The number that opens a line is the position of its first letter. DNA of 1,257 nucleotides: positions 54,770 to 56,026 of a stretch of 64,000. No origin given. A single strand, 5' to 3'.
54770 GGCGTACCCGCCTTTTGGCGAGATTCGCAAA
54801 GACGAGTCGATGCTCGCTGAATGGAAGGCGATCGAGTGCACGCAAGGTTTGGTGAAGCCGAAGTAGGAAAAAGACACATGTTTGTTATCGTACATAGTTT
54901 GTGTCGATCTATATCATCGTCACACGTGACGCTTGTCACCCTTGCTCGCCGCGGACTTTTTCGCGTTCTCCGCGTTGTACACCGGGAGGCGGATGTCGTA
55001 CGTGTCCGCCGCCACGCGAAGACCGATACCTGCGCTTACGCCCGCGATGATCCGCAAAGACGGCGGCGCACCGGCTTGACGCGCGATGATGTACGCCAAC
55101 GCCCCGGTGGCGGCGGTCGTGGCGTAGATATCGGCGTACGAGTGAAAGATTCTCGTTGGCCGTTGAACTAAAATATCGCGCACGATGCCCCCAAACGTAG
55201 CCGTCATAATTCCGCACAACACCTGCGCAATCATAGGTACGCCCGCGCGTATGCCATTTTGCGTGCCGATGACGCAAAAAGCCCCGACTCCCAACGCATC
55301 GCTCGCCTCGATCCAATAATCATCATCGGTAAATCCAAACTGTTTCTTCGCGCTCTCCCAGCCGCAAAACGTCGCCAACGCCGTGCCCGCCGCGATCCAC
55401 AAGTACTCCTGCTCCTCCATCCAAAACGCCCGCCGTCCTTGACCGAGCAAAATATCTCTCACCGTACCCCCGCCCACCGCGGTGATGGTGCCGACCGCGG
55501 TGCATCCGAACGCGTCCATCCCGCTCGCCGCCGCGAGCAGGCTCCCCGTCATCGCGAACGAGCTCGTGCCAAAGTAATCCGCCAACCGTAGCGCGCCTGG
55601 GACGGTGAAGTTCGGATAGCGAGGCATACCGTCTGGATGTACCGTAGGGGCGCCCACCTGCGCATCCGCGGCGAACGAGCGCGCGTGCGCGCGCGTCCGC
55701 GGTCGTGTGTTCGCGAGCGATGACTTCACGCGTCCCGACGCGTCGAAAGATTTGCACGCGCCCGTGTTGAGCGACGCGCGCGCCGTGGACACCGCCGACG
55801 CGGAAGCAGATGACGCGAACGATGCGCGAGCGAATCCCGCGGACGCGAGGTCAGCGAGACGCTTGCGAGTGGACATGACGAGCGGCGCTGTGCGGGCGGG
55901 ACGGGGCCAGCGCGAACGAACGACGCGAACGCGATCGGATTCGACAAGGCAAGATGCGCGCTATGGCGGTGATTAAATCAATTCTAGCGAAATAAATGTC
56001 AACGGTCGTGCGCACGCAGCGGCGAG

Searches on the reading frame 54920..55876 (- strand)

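Call 9: search_protein_families(library=pfam, proteins=[window:54920-55876:-], max_evalue=0.001)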
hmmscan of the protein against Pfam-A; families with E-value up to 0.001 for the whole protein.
window:54920-55876:- (318 aa): 1 family
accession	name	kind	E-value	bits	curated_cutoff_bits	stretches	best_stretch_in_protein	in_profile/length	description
PF03458.18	Gly_transporter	-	6.6e-40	135.3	23.5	2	98-172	2-76/78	Glycine transporter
